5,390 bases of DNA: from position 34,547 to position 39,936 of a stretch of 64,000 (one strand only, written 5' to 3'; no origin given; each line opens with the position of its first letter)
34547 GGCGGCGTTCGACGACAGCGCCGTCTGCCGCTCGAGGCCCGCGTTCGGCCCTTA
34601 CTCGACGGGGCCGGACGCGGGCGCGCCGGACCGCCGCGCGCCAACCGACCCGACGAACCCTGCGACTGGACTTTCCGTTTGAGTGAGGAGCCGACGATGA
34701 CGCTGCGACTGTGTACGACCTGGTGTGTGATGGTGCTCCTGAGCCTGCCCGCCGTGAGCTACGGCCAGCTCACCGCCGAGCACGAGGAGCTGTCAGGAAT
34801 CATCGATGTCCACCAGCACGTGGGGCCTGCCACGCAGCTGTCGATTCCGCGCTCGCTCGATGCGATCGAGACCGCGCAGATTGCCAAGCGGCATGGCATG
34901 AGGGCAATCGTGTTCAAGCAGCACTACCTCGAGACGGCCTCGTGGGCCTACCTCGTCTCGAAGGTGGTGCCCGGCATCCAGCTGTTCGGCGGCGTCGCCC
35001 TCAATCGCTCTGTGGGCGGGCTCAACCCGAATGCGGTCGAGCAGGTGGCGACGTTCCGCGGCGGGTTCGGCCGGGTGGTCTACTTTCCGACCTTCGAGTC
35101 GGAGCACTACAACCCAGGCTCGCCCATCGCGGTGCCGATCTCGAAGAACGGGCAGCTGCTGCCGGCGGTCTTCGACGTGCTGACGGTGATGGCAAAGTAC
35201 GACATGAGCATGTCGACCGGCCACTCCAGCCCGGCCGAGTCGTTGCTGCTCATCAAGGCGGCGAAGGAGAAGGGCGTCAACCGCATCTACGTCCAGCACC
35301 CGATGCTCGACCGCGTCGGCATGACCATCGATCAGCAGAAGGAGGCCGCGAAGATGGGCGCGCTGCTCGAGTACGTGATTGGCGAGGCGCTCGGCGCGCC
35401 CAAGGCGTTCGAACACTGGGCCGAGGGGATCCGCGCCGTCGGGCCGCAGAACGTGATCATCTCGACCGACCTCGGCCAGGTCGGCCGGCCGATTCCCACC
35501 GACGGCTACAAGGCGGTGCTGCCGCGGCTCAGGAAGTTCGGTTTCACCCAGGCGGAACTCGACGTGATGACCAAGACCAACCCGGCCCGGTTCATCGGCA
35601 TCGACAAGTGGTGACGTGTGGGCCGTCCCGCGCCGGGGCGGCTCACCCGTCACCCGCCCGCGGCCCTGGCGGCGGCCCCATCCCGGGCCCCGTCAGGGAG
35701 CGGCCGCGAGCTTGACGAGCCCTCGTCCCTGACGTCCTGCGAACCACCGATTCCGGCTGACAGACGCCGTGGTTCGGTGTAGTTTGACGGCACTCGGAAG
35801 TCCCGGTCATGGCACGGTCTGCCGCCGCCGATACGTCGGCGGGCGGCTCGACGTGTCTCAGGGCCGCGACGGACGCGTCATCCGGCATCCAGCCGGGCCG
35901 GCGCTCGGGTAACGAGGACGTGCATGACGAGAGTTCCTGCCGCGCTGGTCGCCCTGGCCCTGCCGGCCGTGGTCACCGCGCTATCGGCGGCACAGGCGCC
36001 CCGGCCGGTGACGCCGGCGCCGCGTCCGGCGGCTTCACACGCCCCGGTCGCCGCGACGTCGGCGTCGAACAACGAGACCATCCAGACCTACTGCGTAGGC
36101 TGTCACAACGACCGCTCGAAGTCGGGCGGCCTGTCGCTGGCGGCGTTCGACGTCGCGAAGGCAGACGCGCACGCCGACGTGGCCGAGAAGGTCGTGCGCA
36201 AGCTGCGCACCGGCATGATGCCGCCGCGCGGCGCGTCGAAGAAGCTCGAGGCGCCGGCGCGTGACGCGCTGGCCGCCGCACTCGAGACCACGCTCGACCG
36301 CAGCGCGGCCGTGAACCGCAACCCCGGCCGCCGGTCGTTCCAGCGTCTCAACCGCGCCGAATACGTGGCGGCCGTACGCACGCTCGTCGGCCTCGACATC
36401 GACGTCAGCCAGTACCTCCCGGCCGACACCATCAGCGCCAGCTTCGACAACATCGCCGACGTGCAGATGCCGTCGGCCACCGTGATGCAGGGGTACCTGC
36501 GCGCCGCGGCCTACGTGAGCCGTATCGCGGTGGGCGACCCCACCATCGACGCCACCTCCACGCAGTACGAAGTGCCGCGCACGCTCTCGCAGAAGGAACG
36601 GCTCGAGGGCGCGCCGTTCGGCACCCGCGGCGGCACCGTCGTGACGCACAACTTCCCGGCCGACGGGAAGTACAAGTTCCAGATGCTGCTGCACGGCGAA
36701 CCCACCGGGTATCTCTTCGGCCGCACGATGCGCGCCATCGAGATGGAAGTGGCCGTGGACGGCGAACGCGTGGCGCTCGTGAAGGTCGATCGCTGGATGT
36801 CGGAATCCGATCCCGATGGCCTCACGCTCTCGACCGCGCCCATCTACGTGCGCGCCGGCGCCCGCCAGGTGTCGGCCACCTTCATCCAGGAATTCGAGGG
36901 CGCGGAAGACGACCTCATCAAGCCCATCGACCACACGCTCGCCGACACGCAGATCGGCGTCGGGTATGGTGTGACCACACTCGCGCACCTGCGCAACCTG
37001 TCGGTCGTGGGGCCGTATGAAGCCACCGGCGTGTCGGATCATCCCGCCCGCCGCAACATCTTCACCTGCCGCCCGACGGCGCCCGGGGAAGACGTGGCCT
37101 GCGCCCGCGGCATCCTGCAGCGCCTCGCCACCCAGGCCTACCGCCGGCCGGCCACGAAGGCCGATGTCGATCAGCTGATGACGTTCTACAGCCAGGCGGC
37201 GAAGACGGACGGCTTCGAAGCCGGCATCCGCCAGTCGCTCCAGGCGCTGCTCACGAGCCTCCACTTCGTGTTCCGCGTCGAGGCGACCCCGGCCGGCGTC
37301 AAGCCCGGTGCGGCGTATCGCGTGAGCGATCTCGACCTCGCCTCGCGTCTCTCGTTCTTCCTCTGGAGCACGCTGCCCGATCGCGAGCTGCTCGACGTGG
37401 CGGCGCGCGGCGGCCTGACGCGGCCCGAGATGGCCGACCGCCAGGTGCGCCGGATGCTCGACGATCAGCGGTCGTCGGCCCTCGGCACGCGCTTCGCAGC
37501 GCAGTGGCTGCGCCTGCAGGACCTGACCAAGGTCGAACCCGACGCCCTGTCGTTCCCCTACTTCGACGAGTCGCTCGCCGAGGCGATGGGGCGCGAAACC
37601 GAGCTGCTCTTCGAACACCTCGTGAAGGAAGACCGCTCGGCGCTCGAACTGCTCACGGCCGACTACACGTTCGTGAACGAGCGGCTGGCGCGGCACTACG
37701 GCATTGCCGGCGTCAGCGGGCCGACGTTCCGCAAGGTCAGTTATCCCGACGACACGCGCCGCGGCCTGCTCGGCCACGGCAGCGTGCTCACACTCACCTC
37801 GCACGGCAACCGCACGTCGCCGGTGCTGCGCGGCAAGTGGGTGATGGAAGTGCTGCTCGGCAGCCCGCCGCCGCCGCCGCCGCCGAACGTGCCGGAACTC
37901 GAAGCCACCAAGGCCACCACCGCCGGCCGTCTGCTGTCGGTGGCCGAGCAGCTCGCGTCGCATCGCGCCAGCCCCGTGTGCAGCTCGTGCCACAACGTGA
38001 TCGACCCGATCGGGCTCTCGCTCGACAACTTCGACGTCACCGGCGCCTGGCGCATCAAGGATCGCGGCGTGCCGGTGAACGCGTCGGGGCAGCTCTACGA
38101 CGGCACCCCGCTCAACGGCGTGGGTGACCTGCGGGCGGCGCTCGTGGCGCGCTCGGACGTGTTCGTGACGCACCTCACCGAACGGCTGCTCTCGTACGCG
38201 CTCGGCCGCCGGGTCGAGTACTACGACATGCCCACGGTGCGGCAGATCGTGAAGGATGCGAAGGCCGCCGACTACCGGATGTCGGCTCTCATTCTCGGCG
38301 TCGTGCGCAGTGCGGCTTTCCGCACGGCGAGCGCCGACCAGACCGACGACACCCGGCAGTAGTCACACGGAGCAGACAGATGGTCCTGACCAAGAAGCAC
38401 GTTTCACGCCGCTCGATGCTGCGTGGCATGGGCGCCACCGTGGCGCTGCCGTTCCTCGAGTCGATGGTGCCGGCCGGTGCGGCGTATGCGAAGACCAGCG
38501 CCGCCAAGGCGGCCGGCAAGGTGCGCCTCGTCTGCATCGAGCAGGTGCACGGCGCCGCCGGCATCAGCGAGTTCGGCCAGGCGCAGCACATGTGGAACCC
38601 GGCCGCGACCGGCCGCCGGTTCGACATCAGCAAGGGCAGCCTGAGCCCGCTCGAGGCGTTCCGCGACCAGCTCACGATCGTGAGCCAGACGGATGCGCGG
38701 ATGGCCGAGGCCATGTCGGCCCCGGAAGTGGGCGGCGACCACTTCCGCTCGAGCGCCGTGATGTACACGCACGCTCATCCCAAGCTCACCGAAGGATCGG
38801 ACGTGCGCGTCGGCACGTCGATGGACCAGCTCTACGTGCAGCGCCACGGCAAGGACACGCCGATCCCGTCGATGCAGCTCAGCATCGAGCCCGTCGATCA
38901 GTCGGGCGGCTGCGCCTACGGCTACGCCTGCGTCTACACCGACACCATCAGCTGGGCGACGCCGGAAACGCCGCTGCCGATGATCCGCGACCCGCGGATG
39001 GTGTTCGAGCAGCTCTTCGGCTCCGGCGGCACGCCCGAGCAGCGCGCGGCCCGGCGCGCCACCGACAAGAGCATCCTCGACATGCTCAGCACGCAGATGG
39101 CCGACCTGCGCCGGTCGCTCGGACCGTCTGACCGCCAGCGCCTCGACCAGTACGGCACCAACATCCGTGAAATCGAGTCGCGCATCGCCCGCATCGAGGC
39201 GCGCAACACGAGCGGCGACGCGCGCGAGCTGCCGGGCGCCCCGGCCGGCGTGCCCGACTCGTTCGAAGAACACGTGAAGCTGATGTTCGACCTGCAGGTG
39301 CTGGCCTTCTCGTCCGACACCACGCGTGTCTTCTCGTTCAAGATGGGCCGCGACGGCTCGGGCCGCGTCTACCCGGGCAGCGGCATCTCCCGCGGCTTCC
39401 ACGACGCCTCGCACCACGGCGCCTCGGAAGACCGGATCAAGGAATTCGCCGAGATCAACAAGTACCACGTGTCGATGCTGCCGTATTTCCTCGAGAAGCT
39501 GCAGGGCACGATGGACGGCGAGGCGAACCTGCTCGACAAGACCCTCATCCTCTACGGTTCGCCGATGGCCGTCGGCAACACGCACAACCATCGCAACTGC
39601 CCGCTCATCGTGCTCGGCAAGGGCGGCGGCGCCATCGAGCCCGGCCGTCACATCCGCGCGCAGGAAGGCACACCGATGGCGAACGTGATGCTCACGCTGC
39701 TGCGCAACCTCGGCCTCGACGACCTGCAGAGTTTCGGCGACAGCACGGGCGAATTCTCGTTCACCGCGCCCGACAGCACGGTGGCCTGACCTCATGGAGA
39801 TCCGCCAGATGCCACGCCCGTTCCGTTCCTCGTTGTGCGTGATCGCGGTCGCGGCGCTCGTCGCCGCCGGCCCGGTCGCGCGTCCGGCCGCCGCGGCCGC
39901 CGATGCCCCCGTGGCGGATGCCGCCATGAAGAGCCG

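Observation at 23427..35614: Sensor-controlled TonB-receptor locus whose cargo genes are all exported cupin / NHL-propeller / amidohydrolase proteins: a PUL-like system with no recognisable substrate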

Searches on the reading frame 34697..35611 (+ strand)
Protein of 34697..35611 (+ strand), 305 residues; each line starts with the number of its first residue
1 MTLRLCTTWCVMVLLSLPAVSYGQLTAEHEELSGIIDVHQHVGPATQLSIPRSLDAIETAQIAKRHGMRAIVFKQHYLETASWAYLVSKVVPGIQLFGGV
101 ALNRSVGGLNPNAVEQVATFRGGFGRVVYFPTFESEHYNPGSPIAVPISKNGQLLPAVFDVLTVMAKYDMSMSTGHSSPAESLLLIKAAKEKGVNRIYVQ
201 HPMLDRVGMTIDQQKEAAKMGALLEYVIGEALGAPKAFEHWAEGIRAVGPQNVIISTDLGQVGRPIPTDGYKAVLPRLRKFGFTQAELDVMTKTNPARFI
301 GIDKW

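Call 4: search_protein_families(library=pfam, proteins=[window:34697-35611:+], max_evalue=0.01)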
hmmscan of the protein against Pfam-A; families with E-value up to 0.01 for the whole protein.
window:34697-35611:+ (305 aa): 1 family
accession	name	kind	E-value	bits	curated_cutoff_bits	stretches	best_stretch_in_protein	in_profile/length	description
PF19799.5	DUF6282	-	1.5e-57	194.9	26.8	1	34-225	1-196/196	Family of unknown function (DUF6282)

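Call 5: search_protein_families(library=ncbifam, proteins=[window:34697-35611:+], max_evalue=0.01)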
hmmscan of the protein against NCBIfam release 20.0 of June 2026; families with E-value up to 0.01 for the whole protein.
window:34697-35611:+ (305 aa): 0 families

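Call 18: search_solved_structures(query=window:34697-35611:+, max_evalue=1)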
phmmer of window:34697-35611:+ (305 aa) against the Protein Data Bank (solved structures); distinct sequences matched with E-value up to 1: 3.
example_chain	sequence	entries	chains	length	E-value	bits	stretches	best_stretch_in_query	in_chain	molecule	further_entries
1bf6_A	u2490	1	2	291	0.057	16.1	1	274-300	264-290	PHOSPHOTRIESTERASE HOMOLOGY PROTEIN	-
4lef_C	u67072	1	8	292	0.058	16.1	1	274-300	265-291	Phosphotriesterase homology protein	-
3qy6_A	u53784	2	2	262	0.17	14.6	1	36-77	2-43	Tyrosine-protein phosphatase YwqE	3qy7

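Call 24: find_homologous_proteins(query=window:34697-35611:+, max_evalue=0.00001)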
Query window:34697-35611:+ (305 aa): 2081 proteins with E <= 0.00001 among 3413 candidates; the best 120 are listed.
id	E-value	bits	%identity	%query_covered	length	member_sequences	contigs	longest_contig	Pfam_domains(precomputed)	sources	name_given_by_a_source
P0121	6.1e-197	671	97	100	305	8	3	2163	PF19799.6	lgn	-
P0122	8.3e-172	589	86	100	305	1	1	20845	PF19799.6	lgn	-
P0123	4.2e-169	580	85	100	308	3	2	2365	PF19799.6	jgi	jgi:hypothetical protein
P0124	7.3e-169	579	84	98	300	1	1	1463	PF19799.6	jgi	jgi:hypothetical protein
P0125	8.5e-169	579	85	97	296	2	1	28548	PF19799.6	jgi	jgi:hypothetical protein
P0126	1.9e-168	578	87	96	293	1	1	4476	PF19799.6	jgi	jgi:hypothetical protein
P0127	6.3e-165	566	83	100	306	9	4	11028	PF19799.6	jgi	jgi:hypothetical protein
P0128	8.3e-165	566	85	97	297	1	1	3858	PF19799.6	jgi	jgi:hypothetical protein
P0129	3.8e-163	560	82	100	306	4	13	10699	PF19799.6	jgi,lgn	jgi:microsomal dipeptidase-like Zn-dependent dipeptidase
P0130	2.9e-162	557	84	92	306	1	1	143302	PF19799.6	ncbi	ncbi:MAG: DUF6282 family protein [Vicinamibacterales bacterium]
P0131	3.3e-162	557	81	100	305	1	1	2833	PF19799.6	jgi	jgi:microsomal dipeptidase-like Zn-dependent dipeptidase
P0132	1.4e-159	548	82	94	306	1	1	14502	PF19799.6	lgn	-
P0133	6.3e-159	546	79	100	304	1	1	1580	PF19799.6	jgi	-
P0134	9.7e-158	542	78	100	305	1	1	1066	PF19799.6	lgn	-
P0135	3.0e-157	541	79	100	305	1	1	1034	PF19799.6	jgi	jgi:microsomal dipeptidase-like Zn-dependent dipeptidase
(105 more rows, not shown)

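Call 36: predict_structure(alignment_id=A3)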
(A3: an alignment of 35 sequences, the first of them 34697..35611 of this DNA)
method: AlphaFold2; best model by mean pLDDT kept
length: 305 residues; sequences in the alignment: 35
mean_pLDDT: 88.5   pTM: 0.84
mean pLDDT of the five models: 88.5, 87.8, 87.0, 86.3, 85.0
residues with pLDDT >= 90: 196; 70-90: 81; 50-70: 23; < 50: 5
segments of 3 or more residues with pLDDT < 50: none
pLDDT, mean of each block of 10 residues (from residue 1): 75 68 54 93 59 82 93 85 89 92 91 94 91 90 92 96 97 95 98 97 91 98 94 88 97 91 77 95 98 97 88
secondary structure, 60 per line:
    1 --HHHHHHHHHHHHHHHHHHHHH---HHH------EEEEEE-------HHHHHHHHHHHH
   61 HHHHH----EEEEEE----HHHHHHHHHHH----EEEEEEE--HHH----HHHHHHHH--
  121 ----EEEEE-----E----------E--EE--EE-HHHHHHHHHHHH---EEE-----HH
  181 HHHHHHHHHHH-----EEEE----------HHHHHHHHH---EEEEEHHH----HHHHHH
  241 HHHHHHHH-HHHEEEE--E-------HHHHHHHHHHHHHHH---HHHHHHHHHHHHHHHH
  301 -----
elements in order: H3-23 E36-41 H49-65 E70-75 H80-90 E95-101 H111-118 E125-129 H156-167 E171-173 H179-191 E197-200 H211-219 E223-227 H235-248 E253-256 H267-281 H285-300

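Call 42: fold_search(model_id=the predicted structure, library=pdb)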
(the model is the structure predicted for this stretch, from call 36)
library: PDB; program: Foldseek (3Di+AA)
matches with E <= 10: 1704; with E <= 0.001: 143
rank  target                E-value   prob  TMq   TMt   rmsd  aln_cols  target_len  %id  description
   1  8sfm                  7.6e-09  1.00  0.61  0.63   5.6       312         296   16  Crystal structure of the engineered SsoPox variant IVB10 in alternate state (released 2024-04-17)
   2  5wms_S                9.1e-09  1.00  0.61  0.60   4.6       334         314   15  Phosphotriesterase variant S7 (released 2019-01-23)
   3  8sfc                  9.6e-09  1.00  0.61  0.63   5.4       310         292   15  Crystal structure of the engineered SsoPox variant IVA4 in alternate state (released 2024-04-17)
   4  5wj0_A                1.1e-08  1.00  0.60  0.58   4.4       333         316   15  Phosphotriesterase variant S5+254R (released 2019-01-23)
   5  5vri_A                1.2e-08  1.00  0.60  0.58   5.8       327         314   14  Crystal structure of SsoPox AsA6 mutant (F46L-C258A-W263M-I280T) - closed form (released 2017-12-20)
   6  6jst_A                1.3e-08  1.00  0.59  0.56   6.3       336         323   15  Structure of Geobacillus kaustophilus lactonase, Y99P/D266N double mutant with bound 3-oxo-C8-HSL (released 2020-04-08)
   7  3fdk                  1.4e-08  1.00  0.62  0.59   6.0       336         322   16  Crystal structure of hydrolase DR0930 with promiscuous catalytic activity (released 2009-06-30)
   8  5w3w_A                1.7e-08  1.00  0.60  0.61   5.3       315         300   15  Crystal structure of SsoPox AsD6 mutant (V27A-Y97W-L228M-W263M) - open form (released 2018-01-10)
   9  5wcp_G                2.3e-08  1.00  0.61  0.60   5.0       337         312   15  Phosphotriesterase variant S7 (released 2019-01-23)
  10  5wms_Q                4.3e-08  1.00  0.61  0.59   4.4       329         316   15  Phosphotriesterase variant S7 (released 2019-01-23)
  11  3ojg                  4.6e-08  1.00  0.62  0.59   6.1       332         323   13  Structure of an inactive lactonase from Geobacillus kaustophilus with bound N-butyryl-DL-homoserine lactone (released 2010-10-27)
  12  4pcn_B                5.1e-08  1.00  0.60  0.57   5.1       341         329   16  Phosphotriesterase variant R22 (released 2015-05-06)
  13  4xag_A                6.5e-08  1.00  0.60  0.56   5.1       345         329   15  Cycles of destabilization and repair underlie the evolution of new enzyme function (released 2015-12-16)
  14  5wcw_G                6.5e-08  1.00  0.58  0.57   5.3       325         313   14  Phosphotriesterase variant S3 (released 2019-01-23)
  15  1xrt_B                6.9e-08  1.00  0.56  0.48   5.6       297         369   15  The Crystal Structure of a Novel, Latent Dihydroorotase from Aquifex Aeolicus at 1.7 A Resolution (released 2005-07-05)
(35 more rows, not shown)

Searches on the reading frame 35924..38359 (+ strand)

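Call 4: search_protein_families(library=pfam, proteins=[window:35924-38359:+], max_evalue=0.01)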
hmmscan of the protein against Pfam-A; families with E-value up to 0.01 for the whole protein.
window:35924-38359:+ (812 aa): 7 families
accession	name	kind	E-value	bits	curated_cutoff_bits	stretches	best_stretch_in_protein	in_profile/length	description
PF07631.16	PSD4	-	1.8e-45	155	23.3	1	468-594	2-128/128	Protein of unknown function (DUF1592)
PF07627.16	PSCyt3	-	5.1e-34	116.9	27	1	612-712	1-97/98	Protein of unknown function (DUF1588)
PF07624.16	PSD2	-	6.7e-26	90.3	25.8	1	726-799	1-74/74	Protein of unknown function (DUF1585)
PF07637.16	PSD5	-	2.9e-19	69.6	34.2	1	393-453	1-62/62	Protein of unknown function (DUF1595)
PF07626.16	PSD3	-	3.2e-16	60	23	1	140-203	1-64/65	Protein of unknown function (DUF1587)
PF13442.11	Cytochrome_CBB3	-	1e-05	26.2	27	1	51-118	8-66/68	Cytochrome C oxidase, cbb3-type, subunit III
PF07635.16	PSCyt1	-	6.5e-05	23.9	22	1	57-103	1-59/59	Planctomycete cytochrome C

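Call 5: search_protein_families(library=ncbifam, proteins=[window:35924-38359:+], max_evalue=0.01)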
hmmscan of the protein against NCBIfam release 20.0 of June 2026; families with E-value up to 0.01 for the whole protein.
window:35924-38359:+ (812 aa): 0 families

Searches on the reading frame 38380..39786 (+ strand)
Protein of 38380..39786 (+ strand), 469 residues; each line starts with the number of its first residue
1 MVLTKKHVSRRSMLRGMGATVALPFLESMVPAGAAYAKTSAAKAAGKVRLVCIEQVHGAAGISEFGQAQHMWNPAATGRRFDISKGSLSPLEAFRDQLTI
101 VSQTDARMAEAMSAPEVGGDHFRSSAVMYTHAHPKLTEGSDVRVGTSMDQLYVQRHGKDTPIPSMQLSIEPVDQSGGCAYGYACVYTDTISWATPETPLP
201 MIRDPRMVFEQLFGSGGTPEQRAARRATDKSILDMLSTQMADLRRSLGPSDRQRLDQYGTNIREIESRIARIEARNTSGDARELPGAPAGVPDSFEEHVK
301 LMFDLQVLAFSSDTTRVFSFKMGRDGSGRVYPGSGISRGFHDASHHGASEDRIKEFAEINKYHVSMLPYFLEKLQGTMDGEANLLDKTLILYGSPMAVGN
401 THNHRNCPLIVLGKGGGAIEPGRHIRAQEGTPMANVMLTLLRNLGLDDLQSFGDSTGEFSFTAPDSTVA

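Call 4: search_protein_families(library=pfam, proteins=[window:38380-39786:+], max_evalue=0.01)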
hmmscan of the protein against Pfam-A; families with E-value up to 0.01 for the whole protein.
window:38380-39786:+ (469 aa): 1 family
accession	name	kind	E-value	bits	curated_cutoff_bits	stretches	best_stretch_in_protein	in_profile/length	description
PF07586.16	HXXSHH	-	1.9e-83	281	30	1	65-367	9-306/307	Protein of unknown function (DUF1552)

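Call 5: search_protein_families(library=ncbifam, proteins=[window:38380-39786:+], max_evalue=0.01)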
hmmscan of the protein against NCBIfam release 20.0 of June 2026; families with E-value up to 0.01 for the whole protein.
window:38380-39786:+ (469 aa): 0 families
